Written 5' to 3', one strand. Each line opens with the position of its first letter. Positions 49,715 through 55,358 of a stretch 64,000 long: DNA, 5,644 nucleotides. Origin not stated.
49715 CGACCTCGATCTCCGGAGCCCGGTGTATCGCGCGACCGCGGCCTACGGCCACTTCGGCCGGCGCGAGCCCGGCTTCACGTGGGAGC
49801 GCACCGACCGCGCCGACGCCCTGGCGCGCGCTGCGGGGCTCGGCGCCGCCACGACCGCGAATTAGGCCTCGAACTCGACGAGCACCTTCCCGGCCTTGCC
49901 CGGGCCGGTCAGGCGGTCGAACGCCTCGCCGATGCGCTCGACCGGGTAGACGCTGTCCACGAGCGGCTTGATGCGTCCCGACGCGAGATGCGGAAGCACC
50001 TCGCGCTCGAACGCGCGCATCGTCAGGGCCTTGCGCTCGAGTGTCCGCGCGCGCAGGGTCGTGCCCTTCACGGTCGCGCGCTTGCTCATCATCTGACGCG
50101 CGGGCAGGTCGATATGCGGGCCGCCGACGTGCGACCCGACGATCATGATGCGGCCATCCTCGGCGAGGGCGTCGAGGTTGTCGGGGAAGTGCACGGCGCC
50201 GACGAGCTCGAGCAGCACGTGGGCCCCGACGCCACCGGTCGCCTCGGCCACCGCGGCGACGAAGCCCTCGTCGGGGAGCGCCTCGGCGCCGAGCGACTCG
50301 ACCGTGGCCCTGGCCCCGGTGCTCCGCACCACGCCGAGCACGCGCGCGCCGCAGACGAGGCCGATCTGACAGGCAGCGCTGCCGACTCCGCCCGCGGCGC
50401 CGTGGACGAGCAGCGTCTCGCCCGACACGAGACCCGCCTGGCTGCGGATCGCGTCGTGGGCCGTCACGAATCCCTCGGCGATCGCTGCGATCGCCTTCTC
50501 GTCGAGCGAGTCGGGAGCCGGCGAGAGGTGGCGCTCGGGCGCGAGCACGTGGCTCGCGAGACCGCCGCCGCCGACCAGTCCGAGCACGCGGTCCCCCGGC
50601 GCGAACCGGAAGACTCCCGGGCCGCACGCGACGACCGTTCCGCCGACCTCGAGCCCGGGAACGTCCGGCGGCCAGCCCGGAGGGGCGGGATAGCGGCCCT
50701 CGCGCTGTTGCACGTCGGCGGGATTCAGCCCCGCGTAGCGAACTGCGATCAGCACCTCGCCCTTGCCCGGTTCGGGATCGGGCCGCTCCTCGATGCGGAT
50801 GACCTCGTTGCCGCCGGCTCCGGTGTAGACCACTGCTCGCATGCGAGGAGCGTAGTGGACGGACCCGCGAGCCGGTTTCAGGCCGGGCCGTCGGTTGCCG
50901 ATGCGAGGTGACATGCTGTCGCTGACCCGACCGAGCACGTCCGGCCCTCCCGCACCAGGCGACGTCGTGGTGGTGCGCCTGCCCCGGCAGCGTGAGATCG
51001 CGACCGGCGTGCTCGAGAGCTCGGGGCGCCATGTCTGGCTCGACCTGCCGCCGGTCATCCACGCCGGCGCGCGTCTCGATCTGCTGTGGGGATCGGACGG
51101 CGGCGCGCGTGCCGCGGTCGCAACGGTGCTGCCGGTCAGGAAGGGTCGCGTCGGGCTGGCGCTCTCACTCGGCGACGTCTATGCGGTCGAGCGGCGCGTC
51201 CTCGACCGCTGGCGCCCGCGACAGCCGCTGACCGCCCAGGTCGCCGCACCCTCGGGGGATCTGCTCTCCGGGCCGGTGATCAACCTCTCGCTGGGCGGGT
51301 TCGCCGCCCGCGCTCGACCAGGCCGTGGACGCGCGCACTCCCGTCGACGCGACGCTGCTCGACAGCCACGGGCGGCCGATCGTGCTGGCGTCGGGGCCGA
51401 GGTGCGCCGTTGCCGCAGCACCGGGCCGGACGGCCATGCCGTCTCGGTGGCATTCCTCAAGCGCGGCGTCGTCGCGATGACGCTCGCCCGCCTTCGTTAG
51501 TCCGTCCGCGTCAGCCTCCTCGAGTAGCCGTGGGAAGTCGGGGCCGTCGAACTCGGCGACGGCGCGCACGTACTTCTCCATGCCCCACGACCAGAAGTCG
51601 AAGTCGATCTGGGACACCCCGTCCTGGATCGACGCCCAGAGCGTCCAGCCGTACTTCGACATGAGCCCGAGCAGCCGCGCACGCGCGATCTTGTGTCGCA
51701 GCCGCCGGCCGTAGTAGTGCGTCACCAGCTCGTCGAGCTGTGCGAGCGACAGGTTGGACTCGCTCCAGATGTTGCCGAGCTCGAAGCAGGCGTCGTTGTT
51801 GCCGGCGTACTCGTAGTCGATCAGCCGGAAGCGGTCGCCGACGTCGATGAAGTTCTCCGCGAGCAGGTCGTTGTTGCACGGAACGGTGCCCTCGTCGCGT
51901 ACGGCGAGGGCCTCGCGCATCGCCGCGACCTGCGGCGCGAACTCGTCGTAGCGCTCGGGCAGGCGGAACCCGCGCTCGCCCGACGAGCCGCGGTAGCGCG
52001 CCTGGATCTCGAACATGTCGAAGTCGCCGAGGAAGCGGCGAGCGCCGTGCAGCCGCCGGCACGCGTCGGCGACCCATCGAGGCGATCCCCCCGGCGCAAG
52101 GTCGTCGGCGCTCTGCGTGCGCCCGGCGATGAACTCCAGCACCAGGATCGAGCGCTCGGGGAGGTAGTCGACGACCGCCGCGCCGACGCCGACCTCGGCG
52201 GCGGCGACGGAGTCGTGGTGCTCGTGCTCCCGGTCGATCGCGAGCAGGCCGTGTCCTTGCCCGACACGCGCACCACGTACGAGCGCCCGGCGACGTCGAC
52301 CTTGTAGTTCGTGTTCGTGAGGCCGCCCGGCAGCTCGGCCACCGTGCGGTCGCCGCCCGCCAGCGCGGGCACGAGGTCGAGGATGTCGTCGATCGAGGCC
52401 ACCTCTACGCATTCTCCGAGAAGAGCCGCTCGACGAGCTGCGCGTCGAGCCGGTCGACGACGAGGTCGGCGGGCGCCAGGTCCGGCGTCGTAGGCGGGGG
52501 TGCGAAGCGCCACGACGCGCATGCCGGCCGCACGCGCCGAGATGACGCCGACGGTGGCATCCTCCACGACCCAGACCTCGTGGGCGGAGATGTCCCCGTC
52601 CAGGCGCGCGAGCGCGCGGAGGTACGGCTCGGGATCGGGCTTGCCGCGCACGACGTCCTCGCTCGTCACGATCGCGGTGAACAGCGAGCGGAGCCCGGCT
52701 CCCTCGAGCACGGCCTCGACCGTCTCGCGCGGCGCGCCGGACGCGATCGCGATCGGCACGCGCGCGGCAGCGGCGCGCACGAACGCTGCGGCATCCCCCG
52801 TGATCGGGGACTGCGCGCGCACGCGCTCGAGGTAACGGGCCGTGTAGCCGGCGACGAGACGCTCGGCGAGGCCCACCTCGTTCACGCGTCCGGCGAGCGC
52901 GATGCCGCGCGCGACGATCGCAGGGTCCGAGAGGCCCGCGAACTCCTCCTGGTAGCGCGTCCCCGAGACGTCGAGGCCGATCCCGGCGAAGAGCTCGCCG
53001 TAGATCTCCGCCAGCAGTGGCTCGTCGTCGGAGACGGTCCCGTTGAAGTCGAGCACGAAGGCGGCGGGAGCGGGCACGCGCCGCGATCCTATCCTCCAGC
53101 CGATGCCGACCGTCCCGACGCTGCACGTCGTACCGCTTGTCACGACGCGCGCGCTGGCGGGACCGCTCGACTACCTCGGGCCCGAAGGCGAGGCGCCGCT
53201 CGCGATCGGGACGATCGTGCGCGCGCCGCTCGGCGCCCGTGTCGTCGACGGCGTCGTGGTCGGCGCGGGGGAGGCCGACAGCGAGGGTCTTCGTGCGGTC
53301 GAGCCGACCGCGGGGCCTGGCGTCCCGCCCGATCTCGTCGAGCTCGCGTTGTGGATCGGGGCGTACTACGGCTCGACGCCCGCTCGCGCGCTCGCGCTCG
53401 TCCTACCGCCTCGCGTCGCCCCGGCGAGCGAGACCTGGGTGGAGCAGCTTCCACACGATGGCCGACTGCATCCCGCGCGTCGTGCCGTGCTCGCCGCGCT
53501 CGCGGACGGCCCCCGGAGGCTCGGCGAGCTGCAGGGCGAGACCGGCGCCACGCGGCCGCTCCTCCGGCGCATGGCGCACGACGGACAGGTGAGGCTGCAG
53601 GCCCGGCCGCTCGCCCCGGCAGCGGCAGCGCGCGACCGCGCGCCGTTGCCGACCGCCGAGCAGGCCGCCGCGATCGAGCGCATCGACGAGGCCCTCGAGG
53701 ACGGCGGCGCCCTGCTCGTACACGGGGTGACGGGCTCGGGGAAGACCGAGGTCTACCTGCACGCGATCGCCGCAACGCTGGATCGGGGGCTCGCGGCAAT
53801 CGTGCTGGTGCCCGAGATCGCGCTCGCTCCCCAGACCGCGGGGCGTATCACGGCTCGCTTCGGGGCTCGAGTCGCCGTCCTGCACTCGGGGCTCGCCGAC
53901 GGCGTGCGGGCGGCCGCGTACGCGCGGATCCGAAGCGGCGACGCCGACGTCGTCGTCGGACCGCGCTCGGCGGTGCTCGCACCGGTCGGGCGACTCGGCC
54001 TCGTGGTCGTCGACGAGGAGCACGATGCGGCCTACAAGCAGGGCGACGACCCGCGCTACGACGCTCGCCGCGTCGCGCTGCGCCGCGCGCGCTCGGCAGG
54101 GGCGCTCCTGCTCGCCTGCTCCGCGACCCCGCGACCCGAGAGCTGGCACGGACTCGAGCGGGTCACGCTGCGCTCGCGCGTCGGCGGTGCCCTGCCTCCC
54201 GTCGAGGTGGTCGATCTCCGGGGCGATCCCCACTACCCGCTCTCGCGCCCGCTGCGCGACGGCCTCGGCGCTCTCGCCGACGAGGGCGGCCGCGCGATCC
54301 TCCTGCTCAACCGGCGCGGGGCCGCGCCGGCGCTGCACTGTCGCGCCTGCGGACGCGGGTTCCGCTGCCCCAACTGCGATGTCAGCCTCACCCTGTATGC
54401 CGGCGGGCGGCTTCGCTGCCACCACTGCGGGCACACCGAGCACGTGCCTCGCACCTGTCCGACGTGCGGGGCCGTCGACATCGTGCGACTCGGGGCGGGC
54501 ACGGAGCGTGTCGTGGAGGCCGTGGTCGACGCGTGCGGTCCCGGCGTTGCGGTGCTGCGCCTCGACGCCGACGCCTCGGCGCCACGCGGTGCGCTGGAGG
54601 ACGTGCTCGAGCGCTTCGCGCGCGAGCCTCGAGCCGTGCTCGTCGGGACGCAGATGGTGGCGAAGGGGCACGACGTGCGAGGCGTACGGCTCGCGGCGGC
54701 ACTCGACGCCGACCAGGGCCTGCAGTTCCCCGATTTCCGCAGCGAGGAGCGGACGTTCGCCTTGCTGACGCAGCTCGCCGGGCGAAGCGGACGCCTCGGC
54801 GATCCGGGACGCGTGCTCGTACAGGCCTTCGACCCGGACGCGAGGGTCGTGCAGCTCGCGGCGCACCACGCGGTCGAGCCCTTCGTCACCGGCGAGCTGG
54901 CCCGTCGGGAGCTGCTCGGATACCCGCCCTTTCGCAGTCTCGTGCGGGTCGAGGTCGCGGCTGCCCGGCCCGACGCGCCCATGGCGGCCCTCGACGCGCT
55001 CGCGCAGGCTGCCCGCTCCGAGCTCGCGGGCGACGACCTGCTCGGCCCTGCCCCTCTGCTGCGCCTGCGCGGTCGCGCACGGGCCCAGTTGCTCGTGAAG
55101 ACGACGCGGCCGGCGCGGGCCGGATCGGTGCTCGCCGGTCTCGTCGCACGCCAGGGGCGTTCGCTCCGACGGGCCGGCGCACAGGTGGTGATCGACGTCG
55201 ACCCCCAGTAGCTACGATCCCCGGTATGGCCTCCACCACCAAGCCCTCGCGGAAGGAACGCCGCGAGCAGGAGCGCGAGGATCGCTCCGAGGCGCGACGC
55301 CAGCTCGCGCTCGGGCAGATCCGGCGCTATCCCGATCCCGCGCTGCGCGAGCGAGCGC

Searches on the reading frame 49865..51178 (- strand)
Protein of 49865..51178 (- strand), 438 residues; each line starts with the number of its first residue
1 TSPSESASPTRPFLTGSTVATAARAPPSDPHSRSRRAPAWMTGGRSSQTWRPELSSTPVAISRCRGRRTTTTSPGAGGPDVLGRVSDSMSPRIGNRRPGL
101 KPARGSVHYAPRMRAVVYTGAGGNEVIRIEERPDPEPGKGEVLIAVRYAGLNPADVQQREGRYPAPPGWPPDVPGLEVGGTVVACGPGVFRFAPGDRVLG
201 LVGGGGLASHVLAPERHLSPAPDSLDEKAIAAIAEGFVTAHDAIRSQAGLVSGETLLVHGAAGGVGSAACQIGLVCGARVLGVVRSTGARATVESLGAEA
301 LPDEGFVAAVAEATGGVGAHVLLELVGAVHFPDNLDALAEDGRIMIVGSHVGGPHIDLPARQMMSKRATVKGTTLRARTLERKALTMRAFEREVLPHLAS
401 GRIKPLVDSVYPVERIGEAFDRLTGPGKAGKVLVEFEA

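Call 70: search_protein_families(library=pfam, proteins=[window:49865-51178:-], max_evalue=0.001)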
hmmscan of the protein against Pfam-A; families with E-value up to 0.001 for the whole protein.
window:49865-51178:- (438 aa): 3 families
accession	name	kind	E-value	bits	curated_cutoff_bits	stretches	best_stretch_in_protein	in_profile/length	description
PF00107.32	ADH_zinc_N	-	2.7e-20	73.1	31.8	1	264-382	1-121/129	Zinc-binding dehydrogenase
PF08240.17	ADH_N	-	1.3e-16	61.2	23.5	1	138-223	1-104/104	Alcohol dehydrogenase GroES-like domain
PF13602.12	ADH_zinc_N_2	-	7.5e-13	50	27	1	296-434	1-134/134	Zinc-binding dehydrogenase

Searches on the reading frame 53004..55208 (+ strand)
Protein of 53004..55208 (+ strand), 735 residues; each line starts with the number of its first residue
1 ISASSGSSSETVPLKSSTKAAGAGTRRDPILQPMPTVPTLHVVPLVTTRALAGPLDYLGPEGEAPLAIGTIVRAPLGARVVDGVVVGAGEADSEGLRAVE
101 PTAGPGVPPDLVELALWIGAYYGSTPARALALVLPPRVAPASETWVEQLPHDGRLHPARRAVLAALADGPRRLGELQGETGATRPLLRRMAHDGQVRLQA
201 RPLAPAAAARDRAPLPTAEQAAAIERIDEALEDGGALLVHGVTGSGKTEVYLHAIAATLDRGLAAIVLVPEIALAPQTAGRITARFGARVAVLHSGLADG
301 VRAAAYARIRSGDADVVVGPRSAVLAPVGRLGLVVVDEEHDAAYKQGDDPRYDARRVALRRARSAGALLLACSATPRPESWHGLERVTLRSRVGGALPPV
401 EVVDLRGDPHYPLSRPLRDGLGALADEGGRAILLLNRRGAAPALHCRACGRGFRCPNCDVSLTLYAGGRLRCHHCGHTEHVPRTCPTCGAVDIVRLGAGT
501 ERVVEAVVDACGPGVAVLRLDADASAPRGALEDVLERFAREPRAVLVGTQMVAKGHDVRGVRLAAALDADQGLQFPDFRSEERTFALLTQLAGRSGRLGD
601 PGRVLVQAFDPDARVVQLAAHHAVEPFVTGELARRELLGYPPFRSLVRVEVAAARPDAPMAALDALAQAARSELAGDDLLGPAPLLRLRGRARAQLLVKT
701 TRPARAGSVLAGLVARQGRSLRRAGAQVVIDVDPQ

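Call 70: search_protein_families(library=pfam, proteins=[window:53004-55208:+], max_evalue=0.001)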
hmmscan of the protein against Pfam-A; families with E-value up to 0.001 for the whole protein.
window:53004-55208:+ (735 aa): 6 families
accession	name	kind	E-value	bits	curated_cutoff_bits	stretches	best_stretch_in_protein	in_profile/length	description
PF00270.35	DEAD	-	7.1e-18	65.3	26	1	218-377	2-161/167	DEAD/DEAH box helicase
PF04851.21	ResIII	-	4.5e-11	43.4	22.5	1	218-376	6-162/164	Type III restriction enzyme, res subunit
PF17764.6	PriA_3primeBD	-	3e-10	40.3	22.7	1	50-135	7-96/96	3'DNA-binding domain (3'BD)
PF18074.6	PriA_C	-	5.9e-10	40.3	26.9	1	642-734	1-95/95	Primosomal protein N C-terminal domain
PF18319.7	Zn_ribbon_PriA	-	2.9e-09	37.1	26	1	455-479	1-26/27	PriA DNA helicase Cys-rich region (CRR) domain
PF00271.37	Helicase_C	-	5.3e-08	33.5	23.5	1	525-599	48-110/110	Helicase conserved C-terminal domain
